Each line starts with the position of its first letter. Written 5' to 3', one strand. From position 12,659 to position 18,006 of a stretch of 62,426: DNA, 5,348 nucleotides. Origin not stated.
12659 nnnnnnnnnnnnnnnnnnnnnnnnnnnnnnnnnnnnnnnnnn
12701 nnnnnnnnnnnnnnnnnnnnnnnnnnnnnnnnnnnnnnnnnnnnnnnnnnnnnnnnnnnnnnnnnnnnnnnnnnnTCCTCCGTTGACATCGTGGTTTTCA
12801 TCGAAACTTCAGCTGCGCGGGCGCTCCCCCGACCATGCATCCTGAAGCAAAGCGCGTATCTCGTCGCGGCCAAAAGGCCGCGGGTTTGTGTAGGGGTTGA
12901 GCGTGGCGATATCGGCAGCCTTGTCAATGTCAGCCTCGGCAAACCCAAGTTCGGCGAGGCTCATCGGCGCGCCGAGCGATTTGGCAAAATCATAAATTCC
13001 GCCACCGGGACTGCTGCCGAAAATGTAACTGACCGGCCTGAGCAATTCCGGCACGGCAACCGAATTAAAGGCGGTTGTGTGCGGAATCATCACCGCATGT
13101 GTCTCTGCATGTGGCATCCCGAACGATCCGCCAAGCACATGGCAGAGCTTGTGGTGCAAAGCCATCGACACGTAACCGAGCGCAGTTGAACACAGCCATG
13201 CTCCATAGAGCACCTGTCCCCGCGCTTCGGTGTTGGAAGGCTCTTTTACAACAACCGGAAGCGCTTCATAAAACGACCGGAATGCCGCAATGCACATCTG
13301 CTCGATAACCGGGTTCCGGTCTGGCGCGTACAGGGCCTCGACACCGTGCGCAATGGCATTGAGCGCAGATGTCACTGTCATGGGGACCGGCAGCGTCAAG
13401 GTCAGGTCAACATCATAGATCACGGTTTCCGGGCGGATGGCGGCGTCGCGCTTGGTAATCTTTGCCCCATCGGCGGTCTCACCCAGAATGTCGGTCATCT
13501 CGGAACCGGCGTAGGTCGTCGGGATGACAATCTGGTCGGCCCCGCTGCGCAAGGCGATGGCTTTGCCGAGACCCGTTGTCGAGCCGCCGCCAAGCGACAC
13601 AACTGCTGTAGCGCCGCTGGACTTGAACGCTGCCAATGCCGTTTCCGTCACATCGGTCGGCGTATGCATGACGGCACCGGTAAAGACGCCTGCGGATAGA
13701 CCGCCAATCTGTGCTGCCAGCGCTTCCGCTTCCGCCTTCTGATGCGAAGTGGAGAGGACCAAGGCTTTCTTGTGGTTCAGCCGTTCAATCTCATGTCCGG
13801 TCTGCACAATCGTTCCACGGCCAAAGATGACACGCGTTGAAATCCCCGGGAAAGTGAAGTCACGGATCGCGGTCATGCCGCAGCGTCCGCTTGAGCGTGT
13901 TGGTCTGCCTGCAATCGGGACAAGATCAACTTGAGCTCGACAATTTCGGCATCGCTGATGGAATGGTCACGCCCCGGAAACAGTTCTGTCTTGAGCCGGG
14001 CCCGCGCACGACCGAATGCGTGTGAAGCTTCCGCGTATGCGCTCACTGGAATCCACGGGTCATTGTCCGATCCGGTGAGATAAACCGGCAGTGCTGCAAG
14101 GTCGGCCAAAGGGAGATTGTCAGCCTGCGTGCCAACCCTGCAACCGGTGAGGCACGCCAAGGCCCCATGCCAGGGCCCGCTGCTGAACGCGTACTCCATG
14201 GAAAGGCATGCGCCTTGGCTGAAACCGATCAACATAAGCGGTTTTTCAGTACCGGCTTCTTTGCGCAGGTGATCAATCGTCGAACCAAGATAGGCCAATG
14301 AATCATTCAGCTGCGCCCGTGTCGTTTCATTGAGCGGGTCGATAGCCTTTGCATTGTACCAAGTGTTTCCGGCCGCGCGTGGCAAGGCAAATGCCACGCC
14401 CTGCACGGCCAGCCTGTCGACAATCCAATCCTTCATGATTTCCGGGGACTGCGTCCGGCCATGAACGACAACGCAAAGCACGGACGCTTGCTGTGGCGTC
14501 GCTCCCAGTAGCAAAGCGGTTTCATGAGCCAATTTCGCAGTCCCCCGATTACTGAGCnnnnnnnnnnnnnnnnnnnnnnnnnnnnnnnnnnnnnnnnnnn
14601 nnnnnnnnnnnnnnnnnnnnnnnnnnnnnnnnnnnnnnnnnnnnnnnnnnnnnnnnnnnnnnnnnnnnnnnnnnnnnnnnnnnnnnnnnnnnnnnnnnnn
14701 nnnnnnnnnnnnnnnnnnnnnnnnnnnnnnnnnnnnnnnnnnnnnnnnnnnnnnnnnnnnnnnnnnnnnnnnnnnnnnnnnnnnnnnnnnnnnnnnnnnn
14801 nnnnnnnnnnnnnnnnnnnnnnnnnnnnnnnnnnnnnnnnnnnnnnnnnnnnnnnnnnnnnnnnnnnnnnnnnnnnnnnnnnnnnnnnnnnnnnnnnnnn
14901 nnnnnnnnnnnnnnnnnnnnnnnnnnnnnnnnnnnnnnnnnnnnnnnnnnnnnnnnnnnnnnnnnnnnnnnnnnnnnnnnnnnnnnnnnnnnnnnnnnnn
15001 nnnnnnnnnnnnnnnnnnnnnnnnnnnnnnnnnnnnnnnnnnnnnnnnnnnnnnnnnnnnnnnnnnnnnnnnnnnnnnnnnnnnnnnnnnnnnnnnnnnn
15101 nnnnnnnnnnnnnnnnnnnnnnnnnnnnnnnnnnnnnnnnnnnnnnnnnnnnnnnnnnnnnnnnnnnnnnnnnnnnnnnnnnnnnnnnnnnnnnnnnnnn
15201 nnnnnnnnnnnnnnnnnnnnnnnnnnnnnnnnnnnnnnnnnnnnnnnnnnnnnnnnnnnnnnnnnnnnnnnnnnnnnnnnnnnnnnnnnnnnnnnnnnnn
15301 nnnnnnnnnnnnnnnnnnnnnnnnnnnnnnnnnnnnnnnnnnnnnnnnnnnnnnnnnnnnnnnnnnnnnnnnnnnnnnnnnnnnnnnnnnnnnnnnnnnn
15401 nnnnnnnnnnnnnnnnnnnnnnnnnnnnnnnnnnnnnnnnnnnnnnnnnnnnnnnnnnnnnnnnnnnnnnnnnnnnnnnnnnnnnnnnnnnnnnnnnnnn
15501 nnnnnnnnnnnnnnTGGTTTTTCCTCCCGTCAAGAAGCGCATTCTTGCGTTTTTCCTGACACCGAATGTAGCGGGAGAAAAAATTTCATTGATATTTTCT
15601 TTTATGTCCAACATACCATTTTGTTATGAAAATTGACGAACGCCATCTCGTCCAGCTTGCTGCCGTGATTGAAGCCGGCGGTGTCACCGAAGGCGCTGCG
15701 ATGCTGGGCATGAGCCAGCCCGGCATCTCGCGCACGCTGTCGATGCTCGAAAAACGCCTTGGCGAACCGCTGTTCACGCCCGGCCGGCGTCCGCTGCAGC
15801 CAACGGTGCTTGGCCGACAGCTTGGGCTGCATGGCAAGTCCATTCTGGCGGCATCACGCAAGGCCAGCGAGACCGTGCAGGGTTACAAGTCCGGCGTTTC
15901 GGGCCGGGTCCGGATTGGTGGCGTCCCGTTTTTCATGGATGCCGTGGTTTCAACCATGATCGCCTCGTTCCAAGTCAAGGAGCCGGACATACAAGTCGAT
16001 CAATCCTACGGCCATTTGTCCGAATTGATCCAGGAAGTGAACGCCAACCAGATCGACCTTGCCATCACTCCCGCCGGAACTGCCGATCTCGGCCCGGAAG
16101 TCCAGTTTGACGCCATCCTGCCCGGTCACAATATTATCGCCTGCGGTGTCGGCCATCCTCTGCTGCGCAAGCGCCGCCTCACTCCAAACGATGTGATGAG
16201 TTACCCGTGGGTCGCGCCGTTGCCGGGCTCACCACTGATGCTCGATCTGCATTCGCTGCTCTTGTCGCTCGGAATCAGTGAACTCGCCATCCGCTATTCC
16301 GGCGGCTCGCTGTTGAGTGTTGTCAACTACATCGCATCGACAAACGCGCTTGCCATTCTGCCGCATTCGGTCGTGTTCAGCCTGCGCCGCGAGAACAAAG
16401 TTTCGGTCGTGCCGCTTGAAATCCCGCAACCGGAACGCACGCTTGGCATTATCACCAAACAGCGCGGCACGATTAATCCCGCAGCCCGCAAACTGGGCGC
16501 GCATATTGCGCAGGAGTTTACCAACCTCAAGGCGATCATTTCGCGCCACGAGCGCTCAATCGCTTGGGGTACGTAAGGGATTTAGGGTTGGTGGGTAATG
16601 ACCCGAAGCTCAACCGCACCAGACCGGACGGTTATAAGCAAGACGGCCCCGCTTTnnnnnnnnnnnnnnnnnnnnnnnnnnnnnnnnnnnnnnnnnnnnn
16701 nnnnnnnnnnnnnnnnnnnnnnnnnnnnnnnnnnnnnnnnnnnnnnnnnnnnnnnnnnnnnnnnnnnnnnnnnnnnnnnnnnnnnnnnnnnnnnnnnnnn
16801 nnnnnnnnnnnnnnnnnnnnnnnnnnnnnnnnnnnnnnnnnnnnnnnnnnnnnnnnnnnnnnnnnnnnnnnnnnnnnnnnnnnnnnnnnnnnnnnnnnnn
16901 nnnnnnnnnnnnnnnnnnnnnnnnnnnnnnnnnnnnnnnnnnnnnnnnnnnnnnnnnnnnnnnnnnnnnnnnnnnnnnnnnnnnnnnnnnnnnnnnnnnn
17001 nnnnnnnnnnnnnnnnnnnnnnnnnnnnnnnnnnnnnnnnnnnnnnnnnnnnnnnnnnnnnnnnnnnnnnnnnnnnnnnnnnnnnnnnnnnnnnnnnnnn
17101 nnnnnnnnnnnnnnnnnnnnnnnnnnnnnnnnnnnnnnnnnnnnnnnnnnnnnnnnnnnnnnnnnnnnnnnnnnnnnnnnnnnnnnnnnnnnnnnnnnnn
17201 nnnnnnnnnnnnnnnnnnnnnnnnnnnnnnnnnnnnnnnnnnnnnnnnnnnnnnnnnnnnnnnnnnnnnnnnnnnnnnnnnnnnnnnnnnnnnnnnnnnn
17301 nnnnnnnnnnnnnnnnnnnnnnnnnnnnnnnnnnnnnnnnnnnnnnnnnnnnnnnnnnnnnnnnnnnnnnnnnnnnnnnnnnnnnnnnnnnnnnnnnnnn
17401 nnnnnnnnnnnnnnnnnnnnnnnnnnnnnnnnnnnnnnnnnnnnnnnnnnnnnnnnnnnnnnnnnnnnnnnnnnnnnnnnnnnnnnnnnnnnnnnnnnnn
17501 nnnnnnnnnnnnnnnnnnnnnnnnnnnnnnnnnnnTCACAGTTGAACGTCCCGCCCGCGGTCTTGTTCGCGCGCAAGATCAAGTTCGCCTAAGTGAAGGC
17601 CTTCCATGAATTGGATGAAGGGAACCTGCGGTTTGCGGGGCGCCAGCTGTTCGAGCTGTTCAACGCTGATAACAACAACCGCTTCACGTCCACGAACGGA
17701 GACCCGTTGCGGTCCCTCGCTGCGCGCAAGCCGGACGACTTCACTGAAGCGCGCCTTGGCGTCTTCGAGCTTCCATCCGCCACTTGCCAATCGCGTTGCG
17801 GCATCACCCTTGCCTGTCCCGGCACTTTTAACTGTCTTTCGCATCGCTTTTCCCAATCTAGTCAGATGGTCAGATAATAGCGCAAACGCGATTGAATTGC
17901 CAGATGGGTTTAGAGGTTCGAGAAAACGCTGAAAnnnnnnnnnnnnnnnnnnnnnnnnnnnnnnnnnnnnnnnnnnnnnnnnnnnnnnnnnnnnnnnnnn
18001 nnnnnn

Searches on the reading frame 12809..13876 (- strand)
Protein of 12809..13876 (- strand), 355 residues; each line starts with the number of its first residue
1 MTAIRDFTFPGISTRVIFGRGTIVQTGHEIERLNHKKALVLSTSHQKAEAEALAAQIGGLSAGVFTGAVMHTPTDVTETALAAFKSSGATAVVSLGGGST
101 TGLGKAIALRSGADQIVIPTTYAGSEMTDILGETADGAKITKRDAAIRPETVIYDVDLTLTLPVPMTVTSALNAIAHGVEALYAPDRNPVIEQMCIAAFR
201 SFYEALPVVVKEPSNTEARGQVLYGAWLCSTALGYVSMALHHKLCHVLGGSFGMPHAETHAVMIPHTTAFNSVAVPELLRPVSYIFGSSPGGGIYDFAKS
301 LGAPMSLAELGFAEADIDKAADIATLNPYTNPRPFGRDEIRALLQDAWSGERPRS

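Call 59: search_protein_families(library=ncbifam, proteins=[window:12809-13876:-], max_evalue=1e-10)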
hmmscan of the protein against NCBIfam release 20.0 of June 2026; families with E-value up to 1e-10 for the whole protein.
window:12809-13876:- (355 aa): 10 families
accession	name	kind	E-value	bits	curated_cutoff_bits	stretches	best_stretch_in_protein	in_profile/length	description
NF058672.1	4HyButDHCUPNE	equivalog_domain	1.4e-31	110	500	1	116-347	134-377/378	4-hydroxybutyrate dehydrogenase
NF041833.1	Fe_ADH_ErcA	equivalog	9.2e-30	104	550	1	13-347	8-381/382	alcohol dehydrogenase-like regulatory protein ErcA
TIGR02638.1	lactal_redase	equivalog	4.2e-26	91.7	523.15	1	116-343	134-378/379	lactaldehyde reductase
NF007911.0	PRK10624.1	equivalog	6.4e-23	81.3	537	1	129-348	151-382/382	lactaldehyde reductase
NF007363.0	PRK09860.1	equivalog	3.7e-22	79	581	1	64-287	64-308/383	L-threonine dehydrogenase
TIGR03405.1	Phn_Fe-ADH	equivalog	1.1e-21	77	423.7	1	105-317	119-336/355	iron-containing alcohol dehydrogenase PsrA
NF010378.0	PRK13805.1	equivalog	1.1e-21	76.5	951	1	111-276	593-762/872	bifunctional acetaldehyde-CoA/alcohol dehydrogenase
NF050025.1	SulfAcetaldRedSarD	equivalog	2.3e-21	76.1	700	1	14-288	9-308/385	sulfoacetaldehyde reductase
NF053866.1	CholDhdGbsBBac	equivalog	4.4e-20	71.6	550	1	116-343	143-386/392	choline dehydrogenase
NF011998.0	PRK15454.1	equivalog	3.5e-16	58.9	556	1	16-275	30-314/395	ethanolamine utilization ethanol dehydrogenase EutG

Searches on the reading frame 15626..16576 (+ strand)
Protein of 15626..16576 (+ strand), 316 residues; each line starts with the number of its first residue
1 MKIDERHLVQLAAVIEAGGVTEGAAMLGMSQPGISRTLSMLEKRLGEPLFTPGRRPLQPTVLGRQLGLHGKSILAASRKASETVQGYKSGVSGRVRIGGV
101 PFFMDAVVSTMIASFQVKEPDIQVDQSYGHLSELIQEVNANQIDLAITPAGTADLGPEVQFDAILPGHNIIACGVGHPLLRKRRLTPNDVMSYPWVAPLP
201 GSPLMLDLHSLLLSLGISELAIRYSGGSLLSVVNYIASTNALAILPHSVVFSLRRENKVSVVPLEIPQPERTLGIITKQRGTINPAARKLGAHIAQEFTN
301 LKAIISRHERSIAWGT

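Call 35: search_protein_families(library=pfam, proteins=[window:15626-16576:+], max_evalue=0.01)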
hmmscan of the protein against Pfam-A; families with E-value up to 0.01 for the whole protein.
window:15626-16576:+ (316 aa): 2 families
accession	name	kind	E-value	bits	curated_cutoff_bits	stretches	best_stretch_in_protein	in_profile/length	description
PF03466.25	LysR_substrate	-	1.7e-27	96.6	28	1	89-298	2-208/209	LysR substrate binding domain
PF00126.33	HTH_1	-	7.9e-14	51.8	26.6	1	6-64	2-60/60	Bacterial regulatory helix-turn-helix protein, lysR family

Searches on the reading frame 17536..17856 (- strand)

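Call 35: search_protein_families(library=pfam, proteins=[window:17536-17856:-], max_evalue=0.01)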
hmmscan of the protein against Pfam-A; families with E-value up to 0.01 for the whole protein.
window:17536-17856:- (106 aa): 1 family
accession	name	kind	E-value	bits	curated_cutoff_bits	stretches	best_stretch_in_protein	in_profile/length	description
PF02604.26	PhdYeFM_antitox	-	3e-08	33.8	29.8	1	28-71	4-48/74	Antitoxin Phd_YefM, type II toxin-antitoxin system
